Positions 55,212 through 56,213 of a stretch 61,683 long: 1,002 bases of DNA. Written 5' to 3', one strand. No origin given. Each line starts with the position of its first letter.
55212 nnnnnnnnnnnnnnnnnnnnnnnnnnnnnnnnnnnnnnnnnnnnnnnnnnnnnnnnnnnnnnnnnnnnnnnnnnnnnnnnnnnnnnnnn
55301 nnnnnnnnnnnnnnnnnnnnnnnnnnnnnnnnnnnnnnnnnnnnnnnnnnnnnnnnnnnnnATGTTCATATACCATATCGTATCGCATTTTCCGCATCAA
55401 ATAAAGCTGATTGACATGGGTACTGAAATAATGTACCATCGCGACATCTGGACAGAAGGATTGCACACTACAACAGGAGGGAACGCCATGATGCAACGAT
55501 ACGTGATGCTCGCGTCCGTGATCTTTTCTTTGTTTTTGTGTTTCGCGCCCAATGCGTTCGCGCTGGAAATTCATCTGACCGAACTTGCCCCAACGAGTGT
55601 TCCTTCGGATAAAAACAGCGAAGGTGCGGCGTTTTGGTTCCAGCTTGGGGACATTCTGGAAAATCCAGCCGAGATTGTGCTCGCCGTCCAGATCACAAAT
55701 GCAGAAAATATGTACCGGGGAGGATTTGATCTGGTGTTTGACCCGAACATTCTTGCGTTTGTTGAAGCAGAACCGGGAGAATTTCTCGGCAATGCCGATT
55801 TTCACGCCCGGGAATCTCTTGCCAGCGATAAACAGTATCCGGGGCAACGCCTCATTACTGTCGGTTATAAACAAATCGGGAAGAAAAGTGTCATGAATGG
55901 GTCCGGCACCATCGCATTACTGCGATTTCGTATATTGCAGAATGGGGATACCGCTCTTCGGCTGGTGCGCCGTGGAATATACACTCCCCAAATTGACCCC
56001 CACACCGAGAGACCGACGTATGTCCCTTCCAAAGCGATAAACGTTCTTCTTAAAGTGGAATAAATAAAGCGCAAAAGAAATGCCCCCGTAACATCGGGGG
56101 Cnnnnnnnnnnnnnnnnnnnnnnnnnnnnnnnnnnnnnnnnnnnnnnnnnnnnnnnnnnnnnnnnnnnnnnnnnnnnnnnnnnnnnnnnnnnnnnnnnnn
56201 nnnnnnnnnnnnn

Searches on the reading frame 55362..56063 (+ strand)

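Call 3: search_protein_families(library=pfam, proteins=[window:55362-56063:+], max_evalue=0.01)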
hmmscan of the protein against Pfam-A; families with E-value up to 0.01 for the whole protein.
window:55362-56063:+ (233 aa): 1 family
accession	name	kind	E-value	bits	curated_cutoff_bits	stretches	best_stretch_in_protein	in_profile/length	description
PF00963.24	Cohesin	-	5.3e-05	23.9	24.1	1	105-196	16-106/139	Cohesin domain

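Call 4: search_protein_families(library=ncbifam, proteins=[window:55362-56063:+], max_evalue=0.01)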
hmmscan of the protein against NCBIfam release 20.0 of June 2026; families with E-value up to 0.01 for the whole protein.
window:55362-56063:+ (233 aa): 0 families

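Call 79: search_protein_families(library=padloc, proteins=[window:55362-56063:+], max_evalue=0.01)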
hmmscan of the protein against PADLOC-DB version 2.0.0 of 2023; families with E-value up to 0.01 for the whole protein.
window:55362-56063:+ (233 aa): 0 families
